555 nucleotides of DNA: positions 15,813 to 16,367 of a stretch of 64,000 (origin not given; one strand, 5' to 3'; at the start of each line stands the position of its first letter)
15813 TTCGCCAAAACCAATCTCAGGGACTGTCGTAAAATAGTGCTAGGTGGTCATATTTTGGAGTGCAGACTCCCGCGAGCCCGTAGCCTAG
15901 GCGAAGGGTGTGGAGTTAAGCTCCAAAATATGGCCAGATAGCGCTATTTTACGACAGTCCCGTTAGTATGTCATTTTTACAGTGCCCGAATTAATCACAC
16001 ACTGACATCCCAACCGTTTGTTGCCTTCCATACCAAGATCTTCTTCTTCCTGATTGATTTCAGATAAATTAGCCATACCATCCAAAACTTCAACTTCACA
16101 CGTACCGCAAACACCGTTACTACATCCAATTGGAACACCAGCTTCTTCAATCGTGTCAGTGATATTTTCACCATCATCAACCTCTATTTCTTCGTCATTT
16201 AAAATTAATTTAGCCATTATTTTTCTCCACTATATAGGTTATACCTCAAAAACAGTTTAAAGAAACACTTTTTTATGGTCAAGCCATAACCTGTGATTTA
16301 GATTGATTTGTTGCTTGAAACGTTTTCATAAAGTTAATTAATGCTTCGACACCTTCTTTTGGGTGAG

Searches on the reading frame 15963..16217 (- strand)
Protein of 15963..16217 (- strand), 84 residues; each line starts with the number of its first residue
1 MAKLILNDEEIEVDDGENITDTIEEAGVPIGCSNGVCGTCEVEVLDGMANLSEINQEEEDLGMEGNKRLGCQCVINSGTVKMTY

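Call 8: find_encoding_contigs(protein=window:15963-16217:-, flank=3000, max_places=10)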
Protein window:15963-16217:- (84 aa): 21 contigs read that carry it; 3 places shown.
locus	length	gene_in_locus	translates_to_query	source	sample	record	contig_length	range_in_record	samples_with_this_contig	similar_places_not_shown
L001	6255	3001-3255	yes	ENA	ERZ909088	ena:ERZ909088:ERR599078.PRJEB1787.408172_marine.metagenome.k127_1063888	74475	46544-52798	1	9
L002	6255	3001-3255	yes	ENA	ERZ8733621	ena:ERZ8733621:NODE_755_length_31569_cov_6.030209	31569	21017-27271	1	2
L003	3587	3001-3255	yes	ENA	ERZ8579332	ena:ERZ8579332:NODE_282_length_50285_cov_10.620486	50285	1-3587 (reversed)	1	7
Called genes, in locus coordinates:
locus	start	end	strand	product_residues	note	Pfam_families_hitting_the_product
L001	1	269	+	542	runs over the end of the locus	PF02776:TPP_enzyme_N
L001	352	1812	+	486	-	PF00224:PK, PF02887:PK_C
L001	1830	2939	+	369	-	PF00266:Aminotran_5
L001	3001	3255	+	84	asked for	PF00111:Fer2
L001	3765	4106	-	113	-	-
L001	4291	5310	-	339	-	PF01208:URO-D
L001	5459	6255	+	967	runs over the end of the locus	PF04851:ResIII, PF00176:SNF2-rel_dom, PF00271:Helicase_C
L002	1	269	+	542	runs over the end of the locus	PF02776:TPP_enzyme_N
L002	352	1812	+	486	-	PF00224:PK, PF02887:PK_C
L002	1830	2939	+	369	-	PF00266:Aminotran_5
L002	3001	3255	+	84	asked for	PF00111:Fer2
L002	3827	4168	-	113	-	-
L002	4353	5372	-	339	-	PF01208:URO-D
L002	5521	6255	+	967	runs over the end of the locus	PF04851:ResIII, PF00176:SNF2-rel_dom, PF00271:Helicase_C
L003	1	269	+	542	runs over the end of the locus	PF02776:TPP_enzyme_N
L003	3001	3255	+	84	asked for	PF00111:Fer2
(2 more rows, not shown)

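Call 31: find_homologous_proteins(query=window:15966-16217:-, max_evalue=1e-10)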
Query window:15966-16217:- (84 aa): 559 proteins with E <= 1e-10 among 562 candidates; the best 120 are listed.
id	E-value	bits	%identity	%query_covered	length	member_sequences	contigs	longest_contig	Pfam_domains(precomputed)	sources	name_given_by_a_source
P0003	2.4e-43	163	92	100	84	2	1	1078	PF00111.33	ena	-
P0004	1.9e-42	160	90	100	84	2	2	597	PF00111.33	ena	-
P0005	1.5e-41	157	92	100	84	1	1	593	PF00111.33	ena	-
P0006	2.8e-41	157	87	100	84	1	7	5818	PF00111.33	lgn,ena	-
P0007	8.4e-41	155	89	100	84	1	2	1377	PF00111.33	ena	-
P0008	1.1e-40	155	87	100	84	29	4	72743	PF00111.33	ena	-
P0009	1.3e-40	155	89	100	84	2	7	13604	PF00111.33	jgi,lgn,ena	-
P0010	4.0e-40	153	87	100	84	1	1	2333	PF00111.33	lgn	-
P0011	4.0e-40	153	87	100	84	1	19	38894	PF00111.33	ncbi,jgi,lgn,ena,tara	tara:strand:+ start:138 stop:392 length:255 start_codon:yes stop_codon:yes gene_type:complete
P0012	5.8e-40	152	88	100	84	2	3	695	PF00111.33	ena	-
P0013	6.0e-40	152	87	100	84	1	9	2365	PF00111.33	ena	-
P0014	7.9e-40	152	88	100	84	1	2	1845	PF00111.33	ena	-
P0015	1.6e-39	151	85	100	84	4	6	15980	PF00111.33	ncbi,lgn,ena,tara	tara:strand:- start:72 stop:326 length:255 start_codon:yes stop_codon:yes gene_type:complete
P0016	1.6e-39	151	87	100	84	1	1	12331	PF00111.33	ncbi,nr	ncbi:ferredoxin [Candidatus Marinamargulisbacteria bacterium SCGC AG-414-C22]|nr:ferredoxin [Candida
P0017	1.6e-39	151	85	100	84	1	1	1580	PF00111.33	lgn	-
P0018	1.8e-39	151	87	100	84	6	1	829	PF00111.33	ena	-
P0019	1.9e-39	151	83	100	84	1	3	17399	PF00111.33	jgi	jgi:ferredoxin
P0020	2.1e-39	151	87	100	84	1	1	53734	PF00111.33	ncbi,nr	ncbi:(2Fe-2S)-binding protein [bacterium]|nr:(2Fe-2S)-binding protein [bacterium]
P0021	2.4e-39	150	86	100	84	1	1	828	PF00111.33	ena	-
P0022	2.7e-39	150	87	100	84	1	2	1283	PF00111.33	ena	-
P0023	2.8e-39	150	87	100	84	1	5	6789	PF00111.33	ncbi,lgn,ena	-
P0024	3.0e-39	150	83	100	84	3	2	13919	PF00111.33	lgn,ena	-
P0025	3.0e-39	150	87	100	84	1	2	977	PF00111.33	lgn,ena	-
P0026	3.3e-39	150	83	100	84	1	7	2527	PF00111.33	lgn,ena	-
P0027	3.8e-39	150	87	100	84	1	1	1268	PF00111.33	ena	-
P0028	5.9e-39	149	86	100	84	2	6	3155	PF00111.33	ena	-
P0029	6.0e-39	149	87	100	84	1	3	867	PF00111.33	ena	-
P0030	6.3e-39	149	82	100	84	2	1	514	PF00111.33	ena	-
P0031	6.5e-39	149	85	100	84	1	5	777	PF00111.33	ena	-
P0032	7.2e-39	149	85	100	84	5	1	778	PF00111.33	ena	-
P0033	8.6e-39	149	85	100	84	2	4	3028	PF00111.33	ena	-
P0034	9.5e-39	149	87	100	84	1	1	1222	PF00111.33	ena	-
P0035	9.5e-39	149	87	100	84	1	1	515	PF00111.33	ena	-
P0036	1.0e-38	148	85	100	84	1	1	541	PF00111.33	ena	-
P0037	1.1e-38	148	82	100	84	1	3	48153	PF00111.33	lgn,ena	-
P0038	1.3e-38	148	86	100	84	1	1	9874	PF00111.33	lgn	-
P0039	1.4e-38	148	82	100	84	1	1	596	PF00111.33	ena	-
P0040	1.5e-38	148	85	100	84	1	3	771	PF00111.33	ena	-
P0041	1.7e-38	148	83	100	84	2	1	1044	PF00111.33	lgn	-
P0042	2.3e-38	147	83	100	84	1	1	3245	PF00111.33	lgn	-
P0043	2.4e-38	147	85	100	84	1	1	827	PF00111.33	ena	-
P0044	3.2e-38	147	85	100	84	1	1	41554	PF00111.33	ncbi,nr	ncbi:ferredoxin [Candidatus Marinamargulisbacteria bacterium SCGC AG-343-D04]|nr:ferredoxin [Candida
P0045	3.6e-38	147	86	100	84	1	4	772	PF00111.33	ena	-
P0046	3.8e-38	147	82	100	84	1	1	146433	PF00111.33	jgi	jgi:ferredoxin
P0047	4.2e-38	146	83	100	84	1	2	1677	PF00111.33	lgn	-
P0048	4.3e-38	146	81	100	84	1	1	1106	PF00111.33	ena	-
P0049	4.4e-38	146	83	100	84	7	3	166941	PF00111.33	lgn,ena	-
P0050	5.4e-38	146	82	100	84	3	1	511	PF00111.33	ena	-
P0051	5.5e-38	146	83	100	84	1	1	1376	PF00111.33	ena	-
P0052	6.1e-38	146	85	100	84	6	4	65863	PF00111.33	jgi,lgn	jgi:ferredoxin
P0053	6.3e-38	146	81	100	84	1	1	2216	PF00111.33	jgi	-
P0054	7.2e-38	146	83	100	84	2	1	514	PF00111.33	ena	-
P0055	8.6e-38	145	82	100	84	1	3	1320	PF00111.33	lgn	-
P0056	9.3e-38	145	83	100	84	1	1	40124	PF00111.33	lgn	-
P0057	9.7e-38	145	81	100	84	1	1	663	PF00111.33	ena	-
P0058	1.0e-37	145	82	100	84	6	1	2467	PF00111.33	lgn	-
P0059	1.0e-37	145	80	100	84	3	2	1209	PF00111.33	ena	-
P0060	1.4e-37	145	80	100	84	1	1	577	PF00111.33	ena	-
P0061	1.9e-37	144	82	100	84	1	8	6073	PF00111.33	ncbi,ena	-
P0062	2.0e-37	144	82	100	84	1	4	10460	PF00111.33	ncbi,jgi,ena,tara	tara:strand:- start:652 stop:906 length:255 start_codon:yes stop_codon:yes gene_type:complete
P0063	2.1e-37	144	82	100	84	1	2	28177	PF00111.33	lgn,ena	-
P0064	3.1e-37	144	82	100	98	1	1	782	PF00111.33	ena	-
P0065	3.1e-37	144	81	100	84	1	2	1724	PF00111.33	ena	-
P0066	3.6e-37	144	82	100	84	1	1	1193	PF00111.33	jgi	jgi:ferredoxin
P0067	4.4e-37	143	86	100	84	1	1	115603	PF00111.33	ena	-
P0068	4.6e-37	143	82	100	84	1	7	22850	PF00111.33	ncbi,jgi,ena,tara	tara:strand:+ start:196 stop:450 length:255 start_codon:yes stop_codon:yes gene_type:complete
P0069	4.6e-37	143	80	100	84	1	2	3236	PF00111.33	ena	-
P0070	4.7e-37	143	86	76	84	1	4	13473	PF00111.33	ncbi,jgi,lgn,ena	jgi:ferredoxin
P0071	5.1e-37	143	83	100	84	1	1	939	PF00111.33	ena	-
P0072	5.3e-37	143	80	100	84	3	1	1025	PF00111.33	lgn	-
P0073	5.7e-37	143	85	100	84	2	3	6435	PF00111.33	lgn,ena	-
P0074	5.7e-37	143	82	100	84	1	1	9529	PF00111.33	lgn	-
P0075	6.6e-37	143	82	100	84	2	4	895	PF00111.33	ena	-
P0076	6.8e-37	143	79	100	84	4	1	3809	PF00111.33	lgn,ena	-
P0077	7.6e-37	142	81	100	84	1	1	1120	PF00111.33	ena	-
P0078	7.7e-37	142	81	100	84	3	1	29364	PF00111.33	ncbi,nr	ncbi:ferredoxin [Candidatus Marinamargulisbacteria bacterium SCGC AAA071-K20]|nr:ferredoxin [Candida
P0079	7.9e-37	142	80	100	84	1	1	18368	PF00111.33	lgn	-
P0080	1.0e-36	142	81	100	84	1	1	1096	PF00111.33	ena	-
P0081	1.1e-36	142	79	100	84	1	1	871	PF00111.33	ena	-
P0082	1.2e-36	142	81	100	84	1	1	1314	PF00111.33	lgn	-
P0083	1.6e-36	141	82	100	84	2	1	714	PF00111.33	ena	-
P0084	1.8e-36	141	82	100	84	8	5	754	PF00111.33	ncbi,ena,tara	tara:strand:- start:2 stop:256 length:255 start_codon:yes stop_codon:yes gene_type:complete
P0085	1.8e-36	141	77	100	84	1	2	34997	PF00111.33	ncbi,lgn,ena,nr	ncbi:MAG: 2Fe-2S iron-sulfur cluster-binding protein [bacterium]|nr:2Fe-2S iron-sulfur cluster-bindi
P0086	1.9e-36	141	80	100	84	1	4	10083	PF00111.33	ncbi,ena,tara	tara:strand:+ start:515 stop:769 length:255 start_codon:yes stop_codon:yes gene_type:complete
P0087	2.3e-36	141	76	100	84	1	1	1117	PF00111.33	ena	-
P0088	2.3e-36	141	81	100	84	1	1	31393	PF00111.33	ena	-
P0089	2.4e-36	141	77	100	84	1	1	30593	PF00111.33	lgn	-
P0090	2.5e-36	141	75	100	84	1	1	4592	PF00111.33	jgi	-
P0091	2.7e-36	141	79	100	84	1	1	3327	PF00111.33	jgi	jgi:ferredoxin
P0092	2.8e-36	141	75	100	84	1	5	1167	PF00111.33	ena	-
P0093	2.8e-36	141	77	100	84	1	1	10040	PF00111.33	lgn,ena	-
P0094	3.1e-36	141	76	100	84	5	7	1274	PF00111.33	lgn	-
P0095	3.6e-36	140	79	100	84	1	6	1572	PF00111.33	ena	-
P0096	3.9e-36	140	83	100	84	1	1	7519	PF00111.33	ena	-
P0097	4.1e-36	140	81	100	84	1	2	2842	PF00111.33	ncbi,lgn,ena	-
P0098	4.2e-36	140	77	100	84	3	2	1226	PF00111.33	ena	-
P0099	4.5e-36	140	81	100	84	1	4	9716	PF00111.33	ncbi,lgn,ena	-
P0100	4.7e-36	140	81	100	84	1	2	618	PF00111.33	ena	-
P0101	5.5e-36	140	80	100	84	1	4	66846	PF00111.33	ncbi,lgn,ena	-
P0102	6.2e-36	140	75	100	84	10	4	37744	PF00111.33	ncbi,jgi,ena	jgi:ferredoxin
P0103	7.7e-36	139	79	100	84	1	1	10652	PF00111.33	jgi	-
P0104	1.1e-35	139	79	100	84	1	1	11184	PF00111.33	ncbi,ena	-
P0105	1.1e-35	139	75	100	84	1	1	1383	PF00111.33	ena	-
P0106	1.1e-35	139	77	100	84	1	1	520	PF00111.33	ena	-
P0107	1.3e-35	139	79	100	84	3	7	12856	PF00111.33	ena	-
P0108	1.3e-35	139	80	100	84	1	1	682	PF00111.33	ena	-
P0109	1.6e-35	138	74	100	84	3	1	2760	PF00111.33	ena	-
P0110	1.7e-35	138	74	100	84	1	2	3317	PF00111.33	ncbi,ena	-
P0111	1.9e-35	138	79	100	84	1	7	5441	PF00111.33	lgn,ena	-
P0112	2.1e-35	138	79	100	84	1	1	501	PF00111.33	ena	-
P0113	2.1e-35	138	79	100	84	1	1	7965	PF00111.33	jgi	-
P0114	2.3e-35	138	83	98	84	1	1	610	PF00111.33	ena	-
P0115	2.3e-35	138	79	100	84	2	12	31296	PF00111.33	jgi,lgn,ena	jgi:ferredoxin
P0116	2.3e-35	138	79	100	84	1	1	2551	PF00111.33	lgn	-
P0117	2.3e-35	138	79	100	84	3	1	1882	PF00111.33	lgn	-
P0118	2.4e-35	138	77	100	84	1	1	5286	PF00111.33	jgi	jgi:ferredoxin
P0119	2.6e-35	138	77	100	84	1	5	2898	PF00111.33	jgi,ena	-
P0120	2.6e-35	138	79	100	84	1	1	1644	PF00111.33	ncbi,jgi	-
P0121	2.6e-35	138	77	100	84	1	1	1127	PF00111.33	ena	-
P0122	3.4e-35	137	79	100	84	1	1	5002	PF00111.33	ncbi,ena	-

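Call 32: find_encoding_contigs(protein=P0008, flank=3000, max_places=3)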
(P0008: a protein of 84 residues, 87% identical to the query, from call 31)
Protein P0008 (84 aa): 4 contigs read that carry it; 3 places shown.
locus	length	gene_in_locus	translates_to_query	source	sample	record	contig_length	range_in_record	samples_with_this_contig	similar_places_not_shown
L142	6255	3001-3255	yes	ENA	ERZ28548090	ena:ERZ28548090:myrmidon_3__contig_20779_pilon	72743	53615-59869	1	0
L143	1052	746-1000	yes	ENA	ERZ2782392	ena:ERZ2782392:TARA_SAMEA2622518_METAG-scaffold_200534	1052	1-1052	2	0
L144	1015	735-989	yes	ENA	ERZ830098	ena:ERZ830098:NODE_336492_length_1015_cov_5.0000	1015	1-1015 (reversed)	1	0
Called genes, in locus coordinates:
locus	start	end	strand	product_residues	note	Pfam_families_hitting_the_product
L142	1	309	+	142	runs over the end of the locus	PF02775:TPP_enzyme_C (weak)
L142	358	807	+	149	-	PF00224:PK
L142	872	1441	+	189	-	PF00224:PK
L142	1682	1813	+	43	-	PF02887:PK_C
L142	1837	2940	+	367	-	PF00266:Aminotran_5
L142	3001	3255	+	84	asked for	PF00111:Fer2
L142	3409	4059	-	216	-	PF01208:URO-D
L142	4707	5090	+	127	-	-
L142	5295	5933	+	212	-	-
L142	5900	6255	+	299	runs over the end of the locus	PF04851:ResIII, PF00176:SNF2-rel_dom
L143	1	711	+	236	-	?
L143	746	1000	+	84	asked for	PF00111:Fer2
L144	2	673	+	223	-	?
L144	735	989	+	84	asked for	PF00111:Fer2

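Call 33: find_encoding_contigs(protein=P0020, flank=3000, max_places=3)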
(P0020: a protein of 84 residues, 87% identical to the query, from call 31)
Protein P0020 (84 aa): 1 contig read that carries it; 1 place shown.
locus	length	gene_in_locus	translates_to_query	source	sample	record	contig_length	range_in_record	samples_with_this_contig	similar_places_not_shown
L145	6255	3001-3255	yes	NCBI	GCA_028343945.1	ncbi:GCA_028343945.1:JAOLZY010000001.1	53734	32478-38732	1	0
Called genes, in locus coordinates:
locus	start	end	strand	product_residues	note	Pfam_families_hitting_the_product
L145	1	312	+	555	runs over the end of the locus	PF02776:TPP_enzyme_N, PF02775:TPP_enzyme_C (weak)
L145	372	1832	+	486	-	PF00224:PK, PF02887:PK_C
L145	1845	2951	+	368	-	PF00266:Aminotran_5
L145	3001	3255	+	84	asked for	PF00111:Fer2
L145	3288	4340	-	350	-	PF01208:URO-D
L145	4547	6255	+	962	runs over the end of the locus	PF00176:SNF2-rel_dom, PF00271:Helicase_C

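Call 34: find_encoding_contigs(protein=P0044, flank=3000, max_places=3)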
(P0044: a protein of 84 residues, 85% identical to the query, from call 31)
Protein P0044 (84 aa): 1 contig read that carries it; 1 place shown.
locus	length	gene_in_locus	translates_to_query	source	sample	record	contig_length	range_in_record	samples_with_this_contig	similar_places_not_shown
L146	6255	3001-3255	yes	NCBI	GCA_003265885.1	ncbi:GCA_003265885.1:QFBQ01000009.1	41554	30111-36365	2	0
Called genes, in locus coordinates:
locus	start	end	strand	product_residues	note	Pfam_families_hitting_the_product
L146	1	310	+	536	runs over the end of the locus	PF02776:TPP_enzyme_N, PF02775:TPP_enzyme_C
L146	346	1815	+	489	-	PF00224:PK, PF02887:PK_C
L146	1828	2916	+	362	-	PF00266:Aminotran_5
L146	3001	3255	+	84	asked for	PF00111:Fer2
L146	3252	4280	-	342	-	PF01208:URO-D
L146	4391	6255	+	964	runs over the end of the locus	PF04851:ResIII, PF00176:SNF2-rel_dom, PF00271:Helicase_C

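Call 35: find_encoding_contigs(protein=P0046, flank=3000, max_places=3)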
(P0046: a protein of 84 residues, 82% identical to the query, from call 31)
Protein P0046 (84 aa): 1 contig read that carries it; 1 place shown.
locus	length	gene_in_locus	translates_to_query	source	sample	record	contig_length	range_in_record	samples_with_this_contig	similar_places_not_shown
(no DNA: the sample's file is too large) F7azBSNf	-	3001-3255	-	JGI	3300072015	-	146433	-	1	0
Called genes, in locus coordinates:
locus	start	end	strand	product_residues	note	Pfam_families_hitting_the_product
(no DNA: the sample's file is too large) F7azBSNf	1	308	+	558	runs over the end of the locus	-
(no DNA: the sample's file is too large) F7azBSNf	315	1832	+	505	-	-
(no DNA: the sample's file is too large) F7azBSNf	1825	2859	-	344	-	PF00022:Actin (faint), PF06723:MreB_Mbl, PF00012:HSP70 (weak), PF14450:FtsA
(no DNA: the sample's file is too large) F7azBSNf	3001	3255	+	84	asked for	PF00111:Fer2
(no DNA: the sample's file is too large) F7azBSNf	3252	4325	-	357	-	PF01208:URO-D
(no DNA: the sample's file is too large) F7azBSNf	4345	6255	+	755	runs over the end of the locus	-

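Call 36: find_encoding_contigs(protein=P0049, flank=3000, max_places=3)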
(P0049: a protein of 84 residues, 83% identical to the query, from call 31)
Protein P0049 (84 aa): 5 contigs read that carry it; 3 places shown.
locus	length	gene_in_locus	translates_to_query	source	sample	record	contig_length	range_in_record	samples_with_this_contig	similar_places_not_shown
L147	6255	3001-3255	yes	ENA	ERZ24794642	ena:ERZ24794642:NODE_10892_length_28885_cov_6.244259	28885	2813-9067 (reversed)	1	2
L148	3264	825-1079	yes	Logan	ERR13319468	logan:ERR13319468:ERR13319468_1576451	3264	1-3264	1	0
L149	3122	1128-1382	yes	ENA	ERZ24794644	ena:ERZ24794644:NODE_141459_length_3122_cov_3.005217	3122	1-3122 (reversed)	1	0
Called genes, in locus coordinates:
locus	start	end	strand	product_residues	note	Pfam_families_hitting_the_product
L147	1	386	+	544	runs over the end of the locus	PF02776:TPP_enzyme_N, PF16582:TPP_enzyme_M_2, PF02775:TPP_enzyme_C (weak)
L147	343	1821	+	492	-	PF00224:PK, PF02887:PK_C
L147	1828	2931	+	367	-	PF00266:Aminotran_5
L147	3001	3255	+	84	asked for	PF00111:Fer2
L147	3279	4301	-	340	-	PF01208:URO-D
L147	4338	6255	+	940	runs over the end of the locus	PF00176:SNF2-rel_dom, PF00271:Helicase_C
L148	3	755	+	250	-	?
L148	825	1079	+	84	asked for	PF00111:Fer2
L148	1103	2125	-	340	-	PF01208:URO-D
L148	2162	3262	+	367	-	?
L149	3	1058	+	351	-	?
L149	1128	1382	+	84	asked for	PF00111:Fer2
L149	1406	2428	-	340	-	PF01208:URO-D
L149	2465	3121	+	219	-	?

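Call 37: find_encoding_contigs(protein=P0102, flank=3000, max_places=3)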
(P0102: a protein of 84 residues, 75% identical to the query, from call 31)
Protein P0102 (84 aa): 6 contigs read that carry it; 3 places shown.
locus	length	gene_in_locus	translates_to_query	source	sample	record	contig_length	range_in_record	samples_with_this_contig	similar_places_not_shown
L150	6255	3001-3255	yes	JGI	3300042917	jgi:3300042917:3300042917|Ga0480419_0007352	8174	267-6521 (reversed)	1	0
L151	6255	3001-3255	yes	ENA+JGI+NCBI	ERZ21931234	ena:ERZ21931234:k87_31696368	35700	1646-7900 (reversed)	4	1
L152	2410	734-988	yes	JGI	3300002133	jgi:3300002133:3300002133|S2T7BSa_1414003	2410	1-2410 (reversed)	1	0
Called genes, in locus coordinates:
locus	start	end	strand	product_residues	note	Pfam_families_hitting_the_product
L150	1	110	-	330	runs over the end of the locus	PF00890:FAD_binding_2 (weak), PF01134:GIDA (faint), PF01266:DAO (weak), PF01946:Thi4 (faint), PF07992:Pyr_redox_2, PF12831:FAD_oxidored, PF13738:Pyr_redox_3, PF00070:Pyr_redox (weak), +1 more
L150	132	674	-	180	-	PF03968:LptD_N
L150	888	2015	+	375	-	-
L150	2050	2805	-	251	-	PF02219:MTHFR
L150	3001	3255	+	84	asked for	PF00111:Fer2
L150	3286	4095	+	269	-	PF00106:adh_short, PF13561:adh_short_C2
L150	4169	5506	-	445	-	PF01943:Polysacc_synt, PF13440:Polysacc_synt_3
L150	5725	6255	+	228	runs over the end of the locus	PF05050:Methyltransf_21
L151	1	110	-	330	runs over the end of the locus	PF00890:FAD_binding_2 (weak), PF01134:GIDA (faint), PF01266:DAO (weak), PF01946:Thi4 (faint), PF07992:Pyr_redox_2, PF12831:FAD_oxidored, PF13738:Pyr_redox_3, PF00070:Pyr_redox (weak), +1 more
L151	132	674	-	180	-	PF03968:LptD_N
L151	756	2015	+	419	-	-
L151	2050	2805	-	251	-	PF02219:MTHFR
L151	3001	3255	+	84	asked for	PF00111:Fer2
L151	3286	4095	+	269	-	PF00106:adh_short, PF13561:adh_short_C2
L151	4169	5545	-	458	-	PF01943:Polysacc_synt, PF13440:Polysacc_synt_3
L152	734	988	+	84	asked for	PF00111:Fer2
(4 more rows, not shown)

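Call 44: find_encoding_contigs(protein=P0003, flank=3000, max_places=4)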
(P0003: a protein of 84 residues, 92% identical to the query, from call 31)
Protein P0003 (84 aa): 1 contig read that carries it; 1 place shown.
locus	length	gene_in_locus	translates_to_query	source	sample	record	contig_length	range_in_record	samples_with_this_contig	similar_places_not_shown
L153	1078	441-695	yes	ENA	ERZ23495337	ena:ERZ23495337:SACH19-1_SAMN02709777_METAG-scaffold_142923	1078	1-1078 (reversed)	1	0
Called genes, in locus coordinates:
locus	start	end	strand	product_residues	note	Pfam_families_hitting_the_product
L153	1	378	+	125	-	?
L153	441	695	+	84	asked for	PF00111:Fer2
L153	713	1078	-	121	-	?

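Call 45: find_encoding_contigs(protein=P0009, flank=3000, max_places=4)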
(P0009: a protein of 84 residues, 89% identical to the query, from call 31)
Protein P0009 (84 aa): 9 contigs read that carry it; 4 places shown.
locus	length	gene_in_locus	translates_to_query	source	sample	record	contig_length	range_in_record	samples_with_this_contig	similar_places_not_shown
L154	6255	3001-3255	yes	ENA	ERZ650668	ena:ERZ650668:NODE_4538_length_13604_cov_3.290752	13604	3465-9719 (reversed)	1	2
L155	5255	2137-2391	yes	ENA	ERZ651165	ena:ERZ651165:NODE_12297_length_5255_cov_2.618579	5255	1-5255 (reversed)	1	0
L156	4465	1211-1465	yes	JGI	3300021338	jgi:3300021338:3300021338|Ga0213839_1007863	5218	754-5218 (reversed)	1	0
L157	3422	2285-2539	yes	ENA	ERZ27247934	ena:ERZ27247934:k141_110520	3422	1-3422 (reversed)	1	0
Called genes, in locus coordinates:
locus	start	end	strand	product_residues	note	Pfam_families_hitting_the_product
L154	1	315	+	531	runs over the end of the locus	PF02776:TPP_enzyme_N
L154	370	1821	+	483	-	PF00224:PK, PF02887:PK_C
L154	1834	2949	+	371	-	PF00266:Aminotran_5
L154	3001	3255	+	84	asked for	PF00111:Fer2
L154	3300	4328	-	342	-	PF01208:URO-D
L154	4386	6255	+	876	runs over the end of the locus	PF00176:SNF2-rel_dom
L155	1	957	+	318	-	?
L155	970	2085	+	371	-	PF00266:Aminotran_5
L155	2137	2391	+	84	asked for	PF00111:Fer2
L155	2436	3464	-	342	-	PF01208:URO-D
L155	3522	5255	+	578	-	?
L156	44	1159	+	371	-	PF00266:Aminotran_5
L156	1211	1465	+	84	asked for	PF00111:Fer2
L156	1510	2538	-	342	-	PF01208:URO-D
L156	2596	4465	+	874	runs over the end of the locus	?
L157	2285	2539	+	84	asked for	PF00111:Fer2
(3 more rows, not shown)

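Call 46: find_encoding_contigs(protein=P0007, flank=3000, max_places=4)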
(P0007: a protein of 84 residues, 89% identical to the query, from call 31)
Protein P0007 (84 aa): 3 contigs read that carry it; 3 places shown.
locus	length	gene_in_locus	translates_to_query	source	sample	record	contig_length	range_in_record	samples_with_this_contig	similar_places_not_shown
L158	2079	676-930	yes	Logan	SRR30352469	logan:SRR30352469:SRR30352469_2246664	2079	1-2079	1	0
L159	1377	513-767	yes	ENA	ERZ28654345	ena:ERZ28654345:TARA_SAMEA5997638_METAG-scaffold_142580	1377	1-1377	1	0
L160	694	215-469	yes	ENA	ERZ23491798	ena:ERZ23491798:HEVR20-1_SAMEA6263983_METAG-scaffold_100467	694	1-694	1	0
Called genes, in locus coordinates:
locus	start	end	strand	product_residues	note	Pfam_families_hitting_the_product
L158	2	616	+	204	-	?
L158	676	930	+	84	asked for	PF00111:Fer2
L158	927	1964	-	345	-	PF01208:URO-D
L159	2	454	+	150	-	?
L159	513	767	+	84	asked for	PF00111:Fer2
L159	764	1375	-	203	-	?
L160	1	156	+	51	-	?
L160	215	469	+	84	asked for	PF00111:Fer2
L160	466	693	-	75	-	?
